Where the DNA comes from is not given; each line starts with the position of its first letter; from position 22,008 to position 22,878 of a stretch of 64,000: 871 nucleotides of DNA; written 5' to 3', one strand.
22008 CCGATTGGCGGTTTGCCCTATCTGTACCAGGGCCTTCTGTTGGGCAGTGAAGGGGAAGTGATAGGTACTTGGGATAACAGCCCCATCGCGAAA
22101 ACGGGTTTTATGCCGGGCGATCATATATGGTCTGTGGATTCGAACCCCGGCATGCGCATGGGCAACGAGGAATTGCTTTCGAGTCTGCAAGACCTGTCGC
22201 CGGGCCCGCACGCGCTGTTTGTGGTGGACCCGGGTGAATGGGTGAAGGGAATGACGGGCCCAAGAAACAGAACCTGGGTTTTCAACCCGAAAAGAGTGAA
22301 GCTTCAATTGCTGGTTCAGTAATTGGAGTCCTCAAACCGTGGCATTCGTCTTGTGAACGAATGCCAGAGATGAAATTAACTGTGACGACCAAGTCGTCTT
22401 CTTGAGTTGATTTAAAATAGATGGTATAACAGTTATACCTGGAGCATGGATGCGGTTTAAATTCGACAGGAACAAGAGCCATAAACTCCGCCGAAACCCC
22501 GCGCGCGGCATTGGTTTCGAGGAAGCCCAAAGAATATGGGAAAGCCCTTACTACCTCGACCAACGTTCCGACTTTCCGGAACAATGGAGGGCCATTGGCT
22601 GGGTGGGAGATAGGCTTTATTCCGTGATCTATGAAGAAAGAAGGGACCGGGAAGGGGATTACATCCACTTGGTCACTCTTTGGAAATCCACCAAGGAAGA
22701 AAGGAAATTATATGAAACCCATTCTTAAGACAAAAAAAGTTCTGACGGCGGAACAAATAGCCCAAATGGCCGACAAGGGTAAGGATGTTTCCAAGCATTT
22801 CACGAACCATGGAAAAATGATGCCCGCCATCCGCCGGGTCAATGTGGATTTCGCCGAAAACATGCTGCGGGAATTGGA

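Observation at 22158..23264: BrnT/BrnA toxin-antitoxin module bracketed by a 165-bp direct duplication of the neighbouring gene's 3' end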

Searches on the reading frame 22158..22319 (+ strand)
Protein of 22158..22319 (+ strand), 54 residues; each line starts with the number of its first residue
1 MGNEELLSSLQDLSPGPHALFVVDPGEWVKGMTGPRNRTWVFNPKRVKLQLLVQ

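Call 22: find_related_loci(query=A3, collection=metagenome_contigs, flank=10000)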
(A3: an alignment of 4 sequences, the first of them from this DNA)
Query A3 (54 aa) in metagenome_contigs; peptide patterns used: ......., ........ (x = any residue, [..] = any of these).
200 stretches matched a pattern, but none encodes a relative of the query by tblastn (E <= 1e-3).

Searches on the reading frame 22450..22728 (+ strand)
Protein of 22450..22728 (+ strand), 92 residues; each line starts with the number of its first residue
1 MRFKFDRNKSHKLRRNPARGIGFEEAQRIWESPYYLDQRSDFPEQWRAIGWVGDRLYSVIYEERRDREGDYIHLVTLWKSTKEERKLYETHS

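Call 8: search_protein_families(library=pfam, proteins=[window:22450-22728:+], max_evalue=0.01)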
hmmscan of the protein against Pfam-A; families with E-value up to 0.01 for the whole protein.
window:22450-22728:+ (92 aa): 1 family
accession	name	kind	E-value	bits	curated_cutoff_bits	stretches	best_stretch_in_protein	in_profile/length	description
PF04365.19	BrnT_toxin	-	2.8e-07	31.2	34.5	1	5-84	1-77/77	Ribonuclease toxin, BrnT, of type II toxin-antitoxin system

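Call 29: find_encoding_contigs(protein=window:22450-22728:+, flank=6000, max_places=8)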
Protein window:22450-22728:+ (92 aa): no gene with exactly this product is on record in the collection.

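Call 35: search_protein_families(library=padloc, proteins=[window:22450-22728:+], max_evalue=0.001)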
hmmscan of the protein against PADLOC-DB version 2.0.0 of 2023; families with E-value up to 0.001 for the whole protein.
window:22450-22728:+ (92 aa): 0 families

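Call 43: find_homologous_proteins(query=window:22450-22728:+, max_evalue=1e-10)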
Query window:22450-22728:+ (92 aa): 1538 proteins with E <= 1e-10 among 1539 candidates; the best 120 are listed.
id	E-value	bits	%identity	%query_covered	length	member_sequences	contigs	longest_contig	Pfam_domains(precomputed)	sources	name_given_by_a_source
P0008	5.0e-57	208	100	100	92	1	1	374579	PF04365.20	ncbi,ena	-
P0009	7.1e-47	175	84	100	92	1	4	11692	PF04365.20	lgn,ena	-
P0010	7.6e-47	175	85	100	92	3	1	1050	PF04365.20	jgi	jgi:uncharacterized DUF497 family protein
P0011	1.1e-46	175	84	100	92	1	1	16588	PF04365.20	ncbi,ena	-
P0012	1.2e-45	171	80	100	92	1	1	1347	PF04365.20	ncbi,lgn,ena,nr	ncbi:MAG TPA: BrnT family toxin [bacterium]|nr:BrnT family toxin [bacterium]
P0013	4.3e-45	170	82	100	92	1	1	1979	PF04365.20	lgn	-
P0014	7.8e-45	169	82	100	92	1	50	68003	PF04365.20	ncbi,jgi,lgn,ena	jgi:uncharacterized DUF497 family protein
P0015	1.1e-44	168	82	100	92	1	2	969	-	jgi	jgi:uncharacterized DUF497 family protein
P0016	2.7e-44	167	79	100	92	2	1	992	PF04365.20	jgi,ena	jgi:uncharacterized DUF497 family protein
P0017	2.7e-44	167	79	100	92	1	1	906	PF04365.20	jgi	jgi:uncharacterized DUF497 family protein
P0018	2.9e-44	167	80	100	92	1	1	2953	PF04365.20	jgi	jgi:uncharacterized DUF497 family protein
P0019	1.1e-43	165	77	100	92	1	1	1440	-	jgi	jgi:uncharacterized DUF497 family protein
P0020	1.1e-43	165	80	100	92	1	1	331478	PF04365.20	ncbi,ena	-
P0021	1.7e-43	165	78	100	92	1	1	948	PF04365.20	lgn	-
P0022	1.7e-43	164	78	100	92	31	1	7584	-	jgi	jgi:uncharacterized DUF497 family protein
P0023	2.3e-43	164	78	100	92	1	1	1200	PF04365.20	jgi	jgi:uncharacterized DUF497 family protein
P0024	2.6e-42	161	76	100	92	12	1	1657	PF04365.20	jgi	jgi:uncharacterized DUF497 family protein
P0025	5.6e-42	160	76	100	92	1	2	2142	PF04365.20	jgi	jgi:uncharacterized DUF497 family protein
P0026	6.6e-42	159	80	100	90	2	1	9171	PF04365.20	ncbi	-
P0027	1.5e-41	158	75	100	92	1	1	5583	PF04365.20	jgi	jgi:uncharacterized DUF497 family protein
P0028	3.3e-41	157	74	100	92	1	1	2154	PF04365.20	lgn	-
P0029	5.1e-41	157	74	100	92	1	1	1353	PF04365.20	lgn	-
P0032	1.2e-40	155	75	100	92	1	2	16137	PF04365.20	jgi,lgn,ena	-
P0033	2.5e-40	154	73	100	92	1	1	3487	PF04365.20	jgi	jgi:uncharacterized DUF497 family protein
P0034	2.9e-40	154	75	100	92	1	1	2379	PF04365.20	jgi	jgi:uncharacterized DUF497 family protein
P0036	5.8e-40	153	73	100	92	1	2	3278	PF04365.20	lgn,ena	-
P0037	6.7e-40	153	70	100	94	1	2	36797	PF04365.20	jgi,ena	jgi:uncharacterized DUF497 family protein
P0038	9.3e-40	153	76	100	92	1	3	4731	PF04365.20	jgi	jgi:uncharacterized DUF497 family protein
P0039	1.0e-39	152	71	100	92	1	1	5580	PF04365.20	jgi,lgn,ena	jgi:uncharacterized DUF497 family protein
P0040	1.1e-39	152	74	99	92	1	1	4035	PF04365.20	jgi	jgi:uncharacterized DUF497 family protein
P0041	1.2e-39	152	73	100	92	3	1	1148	PF04365.20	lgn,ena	-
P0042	1.2e-39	152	73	100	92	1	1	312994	PF04365.20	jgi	jgi:uncharacterized DUF497 family protein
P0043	1.2e-39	152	76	100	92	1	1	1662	PF04365.20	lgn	-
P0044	1.3e-39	152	76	100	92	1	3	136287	PF04365.20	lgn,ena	-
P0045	2.0e-39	151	72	100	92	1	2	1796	PF04365.20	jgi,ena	jgi:uncharacterized DUF497 family protein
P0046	3.1e-39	151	74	97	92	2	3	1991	PF04365.20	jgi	-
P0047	3.2e-39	151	73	100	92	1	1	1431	PF04365.20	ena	-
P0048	3.8e-39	151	73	100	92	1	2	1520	PF04365.20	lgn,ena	-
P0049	4.4e-39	150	71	100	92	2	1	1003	PF04365.20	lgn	-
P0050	4.8e-39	150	74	100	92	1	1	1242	PF04365.20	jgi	jgi:uncharacterized DUF497 family protein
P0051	5.1e-39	150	73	100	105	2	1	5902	PF04365.20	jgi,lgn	jgi:uncharacterized DUF497 family protein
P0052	5.8e-39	150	74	100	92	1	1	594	PF04365.20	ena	-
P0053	6.0e-39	150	74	100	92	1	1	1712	PF04365.20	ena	-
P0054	6.6e-39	150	70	100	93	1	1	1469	PF04365.20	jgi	jgi:uncharacterized DUF497 family protein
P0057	7.9e-39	150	72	100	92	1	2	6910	PF04365.20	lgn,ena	-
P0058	8.3e-39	149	71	100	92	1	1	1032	PF04365.20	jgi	jgi:uncharacterized DUF497 family protein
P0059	9.8e-39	149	73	100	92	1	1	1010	PF04365.20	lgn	-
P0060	1.0e-38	149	72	100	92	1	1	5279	PF04365.20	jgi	jgi:uncharacterized DUF497 family protein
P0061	1.0e-38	149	73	100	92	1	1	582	PF04365.20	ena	-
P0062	1.2e-38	149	73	100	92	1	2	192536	PF04365.20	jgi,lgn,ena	jgi:uncharacterized DUF497 family protein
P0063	1.2e-38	149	74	99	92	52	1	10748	PF04365.20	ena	-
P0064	1.5e-38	149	75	97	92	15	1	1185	PF04365.20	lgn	-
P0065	1.5e-38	149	73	100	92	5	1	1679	PF04365.20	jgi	jgi:uncharacterized DUF497 family protein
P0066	1.6e-38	149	72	97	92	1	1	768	PF04365.20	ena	-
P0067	1.8e-38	148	70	100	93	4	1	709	PF04365.20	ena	-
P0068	1.9e-38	148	71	100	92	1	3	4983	PF04365.20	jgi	-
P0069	2.0e-38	148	73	100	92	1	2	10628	PF04365.20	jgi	jgi:uncharacterized DUF497 family protein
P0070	2.3e-38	148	73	100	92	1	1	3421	PF04365.20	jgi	-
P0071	2.4e-38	148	74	100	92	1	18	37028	PF04365.20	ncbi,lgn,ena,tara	tara:strand:- start:62 stop:340 length:279 start_codon:yes stop_codon:yes gene_type:complete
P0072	2.5e-38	148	71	100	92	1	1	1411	PF04365.20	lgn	-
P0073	2.5e-38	148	73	100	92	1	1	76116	PF04365.20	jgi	jgi:uncharacterized protein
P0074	2.8e-38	148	71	100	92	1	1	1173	PF04365.20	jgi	jgi:uncharacterized DUF497 family protein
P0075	3.0e-38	148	72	100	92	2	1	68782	PF04365.20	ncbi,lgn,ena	-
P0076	3.0e-38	148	73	97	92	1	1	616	PF04365.20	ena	-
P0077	3.1e-38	148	71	100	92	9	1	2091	PF04365.20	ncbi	-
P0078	3.2e-38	148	72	100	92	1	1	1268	PF04365.20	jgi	jgi:uncharacterized DUF497 family protein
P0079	3.3e-38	148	71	100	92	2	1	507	PF04365.20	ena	-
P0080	3.4e-38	148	71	100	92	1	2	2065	PF04365.20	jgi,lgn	jgi:uncharacterized DUF497 family protein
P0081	3.8e-38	147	72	100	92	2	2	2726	PF04365.20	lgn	-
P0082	4.4e-38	147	73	100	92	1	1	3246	PF04365.20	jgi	jgi:uncharacterized protein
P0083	4.4e-38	147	70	100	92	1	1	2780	PF04365.20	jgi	jgi:uncharacterized DUF497 family protein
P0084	4.6e-38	147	73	100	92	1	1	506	PF04365.20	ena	-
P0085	5.0e-38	147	73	100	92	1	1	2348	PF04365.20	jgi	jgi:uncharacterized DUF497 family protein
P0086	5.3e-38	147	68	100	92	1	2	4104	PF04365.20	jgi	-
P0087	5.4e-38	147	70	100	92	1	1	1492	PF04365.20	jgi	jgi:uncharacterized protein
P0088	5.4e-38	147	73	100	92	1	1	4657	PF04365.20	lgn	-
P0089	6.2e-38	147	73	100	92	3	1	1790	PF04365.20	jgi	-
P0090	6.4e-38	147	70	100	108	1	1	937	PF04365.20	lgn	-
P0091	7.0e-38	147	71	100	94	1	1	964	PF04365.20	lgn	-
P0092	7.7e-38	146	73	100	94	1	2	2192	PF04365.20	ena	-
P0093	8.0e-38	146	72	100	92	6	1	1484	PF04365.20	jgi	jgi:uncharacterized DUF497 family protein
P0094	8.0e-38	146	72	100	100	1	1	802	PF04365.20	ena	-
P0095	8.9e-38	146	73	100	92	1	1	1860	PF04365.20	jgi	jgi:uncharacterized DUF497 family protein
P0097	1.1e-37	146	73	100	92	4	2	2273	PF04365.20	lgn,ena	-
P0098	1.1e-37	146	72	100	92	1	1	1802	PF04365.20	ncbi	-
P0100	1.2e-37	146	70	100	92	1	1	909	PF04365.20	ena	-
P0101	1.3e-37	146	73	99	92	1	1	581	PF04365.20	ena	-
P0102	1.3e-37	146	73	100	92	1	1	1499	PF04365.20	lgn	-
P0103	1.3e-37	146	71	100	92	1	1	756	PF04365.20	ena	-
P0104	1.4e-37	146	74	89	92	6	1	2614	PF04365.20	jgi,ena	-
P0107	1.7e-37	145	71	100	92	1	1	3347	PF04365.20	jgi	jgi:uncharacterized DUF497 family protein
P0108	1.8e-37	145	71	100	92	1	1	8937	PF04365.20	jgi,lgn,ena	-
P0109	1.8e-37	145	71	100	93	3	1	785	PF04365.20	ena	-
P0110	1.9e-37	145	71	100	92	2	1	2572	PF04365.20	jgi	jgi:uncharacterized DUF497 family protein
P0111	2.0e-37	145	70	100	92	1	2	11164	PF04365.20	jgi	-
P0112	2.1e-37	145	73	100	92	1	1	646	PF04365.20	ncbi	-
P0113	2.1e-37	145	72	100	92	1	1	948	PF04365.20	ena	-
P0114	2.2e-37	145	71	100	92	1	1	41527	PF04365.20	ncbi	ncbi:hypothetical protein ACFLRA_01615 [Bdellovibrionota bacterium]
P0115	2.3e-37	145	68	100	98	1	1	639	PF04365.20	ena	-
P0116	2.3e-37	145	73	99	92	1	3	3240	PF04365.20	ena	-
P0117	2.5e-37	145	73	99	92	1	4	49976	PF04365.20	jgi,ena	jgi:uncharacterized DUF497 family protein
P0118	2.5e-37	145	72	100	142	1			PF04365.20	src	-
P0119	2.6e-37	145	72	100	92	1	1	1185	PF04365.20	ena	-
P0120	2.7e-37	145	71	100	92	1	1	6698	PF04365.20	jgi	jgi:uncharacterized DUF497 family protein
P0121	2.8e-37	145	71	100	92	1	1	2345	PF04365.20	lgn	-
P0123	3.1e-37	144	70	99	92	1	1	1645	PF04365.20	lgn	-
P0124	3.1e-37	144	72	100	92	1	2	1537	PF04365.20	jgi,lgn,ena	-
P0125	3.2e-37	144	72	100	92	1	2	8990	PF04365.20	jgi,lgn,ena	-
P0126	3.4e-37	144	70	100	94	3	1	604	PF04365.20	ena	-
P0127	3.4e-37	144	73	100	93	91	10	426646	PF04365.20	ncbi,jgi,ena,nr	ncbi:MAG TPA: BrnT family toxin [Candidatus Binatus sp.]|jgi:uncharacterized DUF497 family protein|n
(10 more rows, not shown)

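Call 44: find_encoding_contigs(protein=P0014, flank=5000, max_places=10)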
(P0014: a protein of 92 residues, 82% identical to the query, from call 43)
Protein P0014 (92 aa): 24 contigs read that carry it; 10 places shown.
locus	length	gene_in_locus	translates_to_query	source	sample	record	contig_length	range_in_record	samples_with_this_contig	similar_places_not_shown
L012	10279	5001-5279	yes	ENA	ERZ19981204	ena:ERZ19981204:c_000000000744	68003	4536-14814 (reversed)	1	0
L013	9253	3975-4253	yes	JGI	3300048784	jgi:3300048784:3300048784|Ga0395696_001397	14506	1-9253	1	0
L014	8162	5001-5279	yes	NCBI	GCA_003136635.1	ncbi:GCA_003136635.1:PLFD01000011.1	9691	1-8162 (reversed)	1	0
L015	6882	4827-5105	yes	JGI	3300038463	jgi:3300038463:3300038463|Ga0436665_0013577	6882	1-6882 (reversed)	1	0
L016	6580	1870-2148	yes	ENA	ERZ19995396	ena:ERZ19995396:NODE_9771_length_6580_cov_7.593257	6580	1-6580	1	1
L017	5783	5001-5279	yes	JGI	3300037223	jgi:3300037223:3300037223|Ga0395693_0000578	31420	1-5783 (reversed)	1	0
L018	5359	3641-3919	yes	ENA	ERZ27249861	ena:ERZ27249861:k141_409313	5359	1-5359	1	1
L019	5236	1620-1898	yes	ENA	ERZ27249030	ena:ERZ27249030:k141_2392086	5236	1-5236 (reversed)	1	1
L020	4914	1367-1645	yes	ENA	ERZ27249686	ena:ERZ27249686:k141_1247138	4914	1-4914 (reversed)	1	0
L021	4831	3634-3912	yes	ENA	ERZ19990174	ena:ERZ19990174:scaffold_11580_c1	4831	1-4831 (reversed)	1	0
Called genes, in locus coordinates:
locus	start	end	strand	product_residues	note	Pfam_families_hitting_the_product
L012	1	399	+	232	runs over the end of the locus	-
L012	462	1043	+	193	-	-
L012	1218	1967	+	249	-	-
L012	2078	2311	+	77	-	-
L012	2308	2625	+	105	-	PF02452:PemK_toxin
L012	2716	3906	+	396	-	PF01135:PCMT, PF01189:Methyltr_RsmB-F (faint), PF13847:Methyltransf_31 (weak)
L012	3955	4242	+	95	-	-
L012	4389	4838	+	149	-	PF14082:SduA_C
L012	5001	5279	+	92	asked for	PF04365:BrnT_toxin (weak)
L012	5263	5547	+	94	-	PF01402:RHH_1 (faint)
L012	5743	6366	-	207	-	PF02525:Flavodoxin_2, PF03358:FMN_red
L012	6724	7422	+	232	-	-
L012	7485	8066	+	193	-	-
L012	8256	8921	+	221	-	PF06736:TMEM175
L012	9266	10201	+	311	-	PF00226:DnaJ, PF01556:DnaJ_C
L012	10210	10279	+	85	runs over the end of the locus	PF13591:MerR_2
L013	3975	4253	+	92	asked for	PF04365:BrnT_toxin (weak)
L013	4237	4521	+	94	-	PF01402:RHH_1 (faint)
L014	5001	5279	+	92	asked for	PF04365:BrnT_toxin (weak)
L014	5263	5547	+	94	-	PF01402:RHH_1 (faint)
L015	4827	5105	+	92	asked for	PF04365:BrnT_toxin (weak)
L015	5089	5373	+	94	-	PF01402:RHH_1 (faint)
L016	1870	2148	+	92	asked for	PF04365:BrnT_toxin (weak)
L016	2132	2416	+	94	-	PF01402:RHH_1 (faint)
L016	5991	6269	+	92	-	PF04365:BrnT_toxin (weak)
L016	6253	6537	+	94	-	PF01402:RHH_1 (faint)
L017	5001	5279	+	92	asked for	PF04365:BrnT_toxin (weak)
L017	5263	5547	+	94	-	PF01402:RHH_1 (faint)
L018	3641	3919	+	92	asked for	PF04365:BrnT_toxin (weak)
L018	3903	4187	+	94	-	PF01402:RHH_1 (faint)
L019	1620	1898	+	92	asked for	PF04365:BrnT_toxin (weak)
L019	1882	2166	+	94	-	PF01402:RHH_1 (faint)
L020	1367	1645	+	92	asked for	PF04365:BrnT_toxin (weak)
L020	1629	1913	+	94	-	PF01402:RHH_1 (faint)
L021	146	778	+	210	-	-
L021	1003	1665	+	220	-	-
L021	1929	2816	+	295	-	-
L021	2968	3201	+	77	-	-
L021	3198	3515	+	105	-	PF02452:PemK_toxin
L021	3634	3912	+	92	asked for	PF04365:BrnT_toxin (weak)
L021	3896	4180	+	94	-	PF01402:RHH_1 (faint)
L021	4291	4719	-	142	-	-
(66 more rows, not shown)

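Call 45: find_encoding_contigs(protein=P0009, flank=5000, max_places=6)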
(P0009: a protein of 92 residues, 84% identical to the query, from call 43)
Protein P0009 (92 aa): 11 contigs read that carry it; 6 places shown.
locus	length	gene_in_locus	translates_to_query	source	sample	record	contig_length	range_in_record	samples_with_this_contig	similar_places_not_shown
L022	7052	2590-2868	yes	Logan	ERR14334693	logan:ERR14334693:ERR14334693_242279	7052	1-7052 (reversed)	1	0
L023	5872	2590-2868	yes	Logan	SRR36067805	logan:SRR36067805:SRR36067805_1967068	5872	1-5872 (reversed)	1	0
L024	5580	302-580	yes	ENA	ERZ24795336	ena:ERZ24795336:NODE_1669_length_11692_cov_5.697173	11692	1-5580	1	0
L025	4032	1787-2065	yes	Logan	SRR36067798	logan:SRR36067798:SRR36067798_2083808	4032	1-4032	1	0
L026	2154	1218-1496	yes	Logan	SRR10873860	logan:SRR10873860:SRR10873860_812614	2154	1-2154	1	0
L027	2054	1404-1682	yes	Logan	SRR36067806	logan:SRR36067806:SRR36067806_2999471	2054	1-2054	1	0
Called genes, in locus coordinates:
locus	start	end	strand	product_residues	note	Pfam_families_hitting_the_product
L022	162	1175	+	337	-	PF17125:Methyltr_RsmF_N, PF22458:RsmF-B_ferredox, PF01189:Methyltr_RsmB-F, PF13847:Methyltransf_31 (faint)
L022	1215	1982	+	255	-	-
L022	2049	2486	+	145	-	PF07606:DUF1569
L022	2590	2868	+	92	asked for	PF04365:BrnT_toxin (weak)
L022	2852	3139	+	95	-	PF01402:RHH_1 (faint)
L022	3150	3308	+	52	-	-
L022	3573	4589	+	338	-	-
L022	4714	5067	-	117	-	PF18478:PIN_10 (weak), PF18480:DUF5615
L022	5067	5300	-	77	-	PF04255:DUF433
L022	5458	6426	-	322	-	PF00248:Aldo_ket_red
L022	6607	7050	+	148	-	?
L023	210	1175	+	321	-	PF17125:Methyltr_RsmF_N, PF22458:RsmF-B_ferredox, PF01189:Methyltr_RsmB-F, PF13847:Methyltransf_31 (faint)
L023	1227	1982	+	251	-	-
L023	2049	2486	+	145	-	PF07606:DUF1569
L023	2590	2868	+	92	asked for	PF04365:BrnT_toxin (weak)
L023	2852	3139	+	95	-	PF01402:RHH_1 (faint)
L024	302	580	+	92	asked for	PF04365:BrnT_toxin (weak)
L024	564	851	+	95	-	PF01402:RHH_1 (faint)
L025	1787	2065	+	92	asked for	PF04365:BrnT_toxin (weak)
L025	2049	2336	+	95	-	PF01402:RHH_1 (faint)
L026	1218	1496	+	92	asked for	PF04365:BrnT_toxin (weak)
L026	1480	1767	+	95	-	PF01402:RHH_1 (faint)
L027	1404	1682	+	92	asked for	PF04365:BrnT_toxin (weak)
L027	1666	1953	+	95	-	PF01402:RHH_1 (faint)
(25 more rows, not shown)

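Call 52: find_encoding_contigs(protein=P0011, flank=5000, max_places=6)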
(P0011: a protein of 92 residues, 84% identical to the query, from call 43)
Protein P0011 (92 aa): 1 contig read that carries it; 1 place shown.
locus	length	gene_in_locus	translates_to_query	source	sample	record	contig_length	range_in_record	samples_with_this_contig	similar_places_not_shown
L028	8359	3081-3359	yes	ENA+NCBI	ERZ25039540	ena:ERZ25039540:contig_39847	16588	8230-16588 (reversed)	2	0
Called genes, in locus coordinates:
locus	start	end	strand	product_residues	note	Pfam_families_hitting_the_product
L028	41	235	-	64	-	-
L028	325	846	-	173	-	-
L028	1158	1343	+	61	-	-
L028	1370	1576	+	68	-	PF09957:VapB_antitoxin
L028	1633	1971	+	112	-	PF01850:PIN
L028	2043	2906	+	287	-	-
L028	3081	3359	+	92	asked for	PF04365:BrnT_toxin (weak)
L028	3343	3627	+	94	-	PF01402:RHH_1 (faint)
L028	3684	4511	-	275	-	PF00239:Resolvase, PF07508:Recombinase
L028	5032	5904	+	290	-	PF08401:ArdcN, PF18818:MPTase-PolyVal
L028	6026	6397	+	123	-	PF05973:Gp49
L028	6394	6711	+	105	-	PF21716:dnstrm_HI1420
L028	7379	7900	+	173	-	PF04002:RadC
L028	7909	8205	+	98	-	-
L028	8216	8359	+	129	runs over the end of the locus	-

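Call 53: find_encoding_contigs(protein=P0020, flank=5000, max_places=6)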
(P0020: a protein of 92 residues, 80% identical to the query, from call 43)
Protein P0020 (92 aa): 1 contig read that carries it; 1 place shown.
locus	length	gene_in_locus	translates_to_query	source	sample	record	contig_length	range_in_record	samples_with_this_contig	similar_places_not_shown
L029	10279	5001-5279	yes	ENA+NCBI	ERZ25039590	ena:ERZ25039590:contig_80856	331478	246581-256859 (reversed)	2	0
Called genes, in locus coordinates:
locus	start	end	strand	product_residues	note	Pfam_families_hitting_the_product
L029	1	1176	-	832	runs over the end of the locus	-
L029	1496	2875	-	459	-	PF13701:DDE_Tnp_1_4, PF01609:DDE_Tnp_1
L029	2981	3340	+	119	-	PF08308:PEGA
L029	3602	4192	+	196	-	PF01872:RibD_C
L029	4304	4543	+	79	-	-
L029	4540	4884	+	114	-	PF02452:PemK_toxin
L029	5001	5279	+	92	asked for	PF04365:BrnT_toxin (weak)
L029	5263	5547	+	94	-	PF01402:RHH_1 (faint)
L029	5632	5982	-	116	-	-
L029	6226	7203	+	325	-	PF01436:NHL (faint)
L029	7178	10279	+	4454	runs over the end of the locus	PF08486:SpoIID, PF13415:Beta-prop_FBX42, PF13415:Beta-prop_FBX42, PF24681:Kelch_KLHDC2_KLHL20_DRC7, PF24681:Kelch_KLHDC2_KLHL20_DRC7, PF13415:Beta-prop_FBX42, PF13415:Beta-prop_FBX42, PF24681:Kelch_KLHDC2_KLHL20_DRC7, +13 more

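Call 61: find_related_loci(query=L022:2049-2483:+, collection=metagenome_contigs, flank=4000)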
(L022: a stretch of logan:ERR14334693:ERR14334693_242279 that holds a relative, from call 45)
Query L022:2049-2483:+ (145 aa) in metagenome_contigs; peptide patterns used: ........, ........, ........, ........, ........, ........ (x = any residue, [..] = any of these).
313 stretches matched a pattern; 2 encode a relative of the query (tblastn E <= 1e-3); 2 distinct loci.
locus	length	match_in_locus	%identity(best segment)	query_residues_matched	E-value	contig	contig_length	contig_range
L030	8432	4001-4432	85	1-144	7e-87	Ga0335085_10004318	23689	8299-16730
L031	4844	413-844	79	1-144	2e-80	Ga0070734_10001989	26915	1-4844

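Call 72: search_protein_families(library=ncbifam, proteins=[window:22450-22728:+], max_evalue=0.01)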
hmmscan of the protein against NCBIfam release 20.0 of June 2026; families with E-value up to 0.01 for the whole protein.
window:22450-22728:+ (92 aa): 0 families
